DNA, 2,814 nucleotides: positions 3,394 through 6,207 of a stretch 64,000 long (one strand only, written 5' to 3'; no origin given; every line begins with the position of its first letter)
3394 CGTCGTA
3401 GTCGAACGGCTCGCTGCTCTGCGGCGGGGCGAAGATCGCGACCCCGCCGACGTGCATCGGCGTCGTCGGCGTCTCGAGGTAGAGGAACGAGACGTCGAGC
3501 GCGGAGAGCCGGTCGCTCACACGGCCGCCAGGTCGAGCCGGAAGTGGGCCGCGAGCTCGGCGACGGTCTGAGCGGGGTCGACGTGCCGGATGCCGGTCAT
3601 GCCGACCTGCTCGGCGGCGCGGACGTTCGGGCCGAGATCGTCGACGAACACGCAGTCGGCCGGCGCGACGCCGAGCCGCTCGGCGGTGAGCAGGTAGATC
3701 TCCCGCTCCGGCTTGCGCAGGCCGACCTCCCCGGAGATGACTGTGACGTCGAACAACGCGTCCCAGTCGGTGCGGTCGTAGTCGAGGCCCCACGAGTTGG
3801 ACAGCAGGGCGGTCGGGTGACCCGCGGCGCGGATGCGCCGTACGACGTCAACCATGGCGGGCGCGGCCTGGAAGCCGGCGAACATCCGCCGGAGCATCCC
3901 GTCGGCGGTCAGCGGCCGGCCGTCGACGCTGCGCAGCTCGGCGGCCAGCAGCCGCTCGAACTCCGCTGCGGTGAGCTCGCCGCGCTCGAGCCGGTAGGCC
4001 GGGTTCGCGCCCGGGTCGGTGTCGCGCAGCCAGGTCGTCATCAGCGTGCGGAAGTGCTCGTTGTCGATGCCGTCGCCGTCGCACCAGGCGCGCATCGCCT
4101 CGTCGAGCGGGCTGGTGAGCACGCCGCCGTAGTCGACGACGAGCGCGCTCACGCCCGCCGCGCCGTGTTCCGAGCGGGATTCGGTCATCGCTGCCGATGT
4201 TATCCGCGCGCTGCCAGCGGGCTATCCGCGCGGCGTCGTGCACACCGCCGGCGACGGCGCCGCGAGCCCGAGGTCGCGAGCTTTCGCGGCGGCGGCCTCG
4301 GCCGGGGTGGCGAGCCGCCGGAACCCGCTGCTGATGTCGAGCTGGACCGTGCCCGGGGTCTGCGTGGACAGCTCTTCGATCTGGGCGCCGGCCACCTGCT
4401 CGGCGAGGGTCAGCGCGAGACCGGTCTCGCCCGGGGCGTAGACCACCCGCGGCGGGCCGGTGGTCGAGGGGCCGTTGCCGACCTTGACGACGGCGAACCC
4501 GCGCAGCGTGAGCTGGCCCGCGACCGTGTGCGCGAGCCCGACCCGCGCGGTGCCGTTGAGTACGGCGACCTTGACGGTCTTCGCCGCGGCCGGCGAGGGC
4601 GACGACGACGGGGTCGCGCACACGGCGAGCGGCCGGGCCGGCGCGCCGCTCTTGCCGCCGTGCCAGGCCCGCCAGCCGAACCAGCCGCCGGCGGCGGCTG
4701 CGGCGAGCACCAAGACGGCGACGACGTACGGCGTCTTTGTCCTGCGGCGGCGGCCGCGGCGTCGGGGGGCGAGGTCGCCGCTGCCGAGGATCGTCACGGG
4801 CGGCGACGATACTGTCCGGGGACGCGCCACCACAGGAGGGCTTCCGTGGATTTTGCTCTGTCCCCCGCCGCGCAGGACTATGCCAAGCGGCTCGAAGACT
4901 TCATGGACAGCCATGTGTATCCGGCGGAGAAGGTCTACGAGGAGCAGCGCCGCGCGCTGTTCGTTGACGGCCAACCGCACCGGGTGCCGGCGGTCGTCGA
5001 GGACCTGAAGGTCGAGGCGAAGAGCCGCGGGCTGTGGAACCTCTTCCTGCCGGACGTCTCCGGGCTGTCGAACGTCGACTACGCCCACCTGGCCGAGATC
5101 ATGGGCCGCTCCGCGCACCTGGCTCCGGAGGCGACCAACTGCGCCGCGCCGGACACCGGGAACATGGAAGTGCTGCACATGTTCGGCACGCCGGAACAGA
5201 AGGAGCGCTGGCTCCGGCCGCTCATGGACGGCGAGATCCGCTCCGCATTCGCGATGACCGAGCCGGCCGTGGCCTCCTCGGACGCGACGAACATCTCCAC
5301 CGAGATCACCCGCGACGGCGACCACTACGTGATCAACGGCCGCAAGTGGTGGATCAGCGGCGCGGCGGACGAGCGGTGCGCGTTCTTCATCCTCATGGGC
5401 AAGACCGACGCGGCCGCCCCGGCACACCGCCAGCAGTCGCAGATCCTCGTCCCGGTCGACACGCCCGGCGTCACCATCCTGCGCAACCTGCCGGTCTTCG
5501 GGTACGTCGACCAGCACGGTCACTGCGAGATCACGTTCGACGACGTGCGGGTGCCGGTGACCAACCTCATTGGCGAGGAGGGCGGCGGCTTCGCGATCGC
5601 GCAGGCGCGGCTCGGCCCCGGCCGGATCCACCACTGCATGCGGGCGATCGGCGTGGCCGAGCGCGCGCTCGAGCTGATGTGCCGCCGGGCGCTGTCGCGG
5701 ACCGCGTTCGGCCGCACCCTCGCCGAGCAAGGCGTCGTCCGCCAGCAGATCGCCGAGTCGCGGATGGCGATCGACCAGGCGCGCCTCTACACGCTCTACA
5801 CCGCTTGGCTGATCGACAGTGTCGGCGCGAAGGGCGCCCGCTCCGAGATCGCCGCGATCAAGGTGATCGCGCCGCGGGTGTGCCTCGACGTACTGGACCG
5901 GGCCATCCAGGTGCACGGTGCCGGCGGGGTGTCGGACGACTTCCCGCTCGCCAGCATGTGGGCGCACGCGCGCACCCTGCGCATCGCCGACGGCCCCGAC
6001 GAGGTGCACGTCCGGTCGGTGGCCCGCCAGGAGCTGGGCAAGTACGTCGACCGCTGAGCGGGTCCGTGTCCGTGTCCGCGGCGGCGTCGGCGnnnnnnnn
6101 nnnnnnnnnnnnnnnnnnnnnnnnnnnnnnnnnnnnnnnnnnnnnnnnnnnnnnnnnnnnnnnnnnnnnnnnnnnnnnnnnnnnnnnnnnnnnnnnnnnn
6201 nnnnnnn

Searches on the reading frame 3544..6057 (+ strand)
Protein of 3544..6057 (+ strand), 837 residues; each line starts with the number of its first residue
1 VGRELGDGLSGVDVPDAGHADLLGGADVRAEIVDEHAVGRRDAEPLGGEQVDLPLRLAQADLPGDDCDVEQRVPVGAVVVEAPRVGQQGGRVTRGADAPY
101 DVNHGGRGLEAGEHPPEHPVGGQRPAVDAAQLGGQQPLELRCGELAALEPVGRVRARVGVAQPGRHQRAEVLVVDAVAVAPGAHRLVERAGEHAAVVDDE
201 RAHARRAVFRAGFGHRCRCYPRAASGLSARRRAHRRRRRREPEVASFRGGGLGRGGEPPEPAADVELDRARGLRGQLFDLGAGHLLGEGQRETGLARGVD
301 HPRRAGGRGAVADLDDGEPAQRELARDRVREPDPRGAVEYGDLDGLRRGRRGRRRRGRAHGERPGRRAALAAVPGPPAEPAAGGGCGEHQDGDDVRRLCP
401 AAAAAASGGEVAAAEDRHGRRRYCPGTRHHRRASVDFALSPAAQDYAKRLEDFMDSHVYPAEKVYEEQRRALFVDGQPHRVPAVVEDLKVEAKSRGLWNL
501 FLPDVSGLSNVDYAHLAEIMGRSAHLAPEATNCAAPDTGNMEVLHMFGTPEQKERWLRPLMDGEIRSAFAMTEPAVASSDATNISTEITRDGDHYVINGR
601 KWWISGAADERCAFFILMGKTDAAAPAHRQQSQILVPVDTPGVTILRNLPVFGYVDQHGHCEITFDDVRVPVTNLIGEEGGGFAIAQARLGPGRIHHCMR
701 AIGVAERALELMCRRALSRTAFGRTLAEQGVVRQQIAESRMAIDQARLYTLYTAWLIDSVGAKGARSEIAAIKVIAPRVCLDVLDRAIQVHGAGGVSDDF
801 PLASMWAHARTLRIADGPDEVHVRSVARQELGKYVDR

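Call 80: search_protein_families(library=pfam, proteins=[window:3544-6057:+], max_evalue=0.0001)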
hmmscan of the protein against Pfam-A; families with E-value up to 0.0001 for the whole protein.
window:3544-6057:+ (837 aa): 4 families
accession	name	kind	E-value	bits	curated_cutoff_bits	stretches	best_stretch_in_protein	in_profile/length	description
PF00441.29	Acyl-CoA_dh_1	-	3.4e-37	128.3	22.4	1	680-830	1-149/150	Acyl-CoA dehydrogenase, C-terminal domain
PF02770.24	Acyl-CoA_dh_M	-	7.7e-21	74.5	33.3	1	568-668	1-97/97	Acyl-CoA dehydrogenase, middle domain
PF08028.16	Acyl-CoA_dh_2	-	8.2e-10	39.5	22.7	1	696-811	2-125/134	Acyl-CoA dehydrogenase, C-terminal domain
PF02771.21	Acyl-CoA_dh_N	-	5.7e-07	30.3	22.9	1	445-564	6-113/113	Acyl-CoA dehydrogenase, N-terminal domain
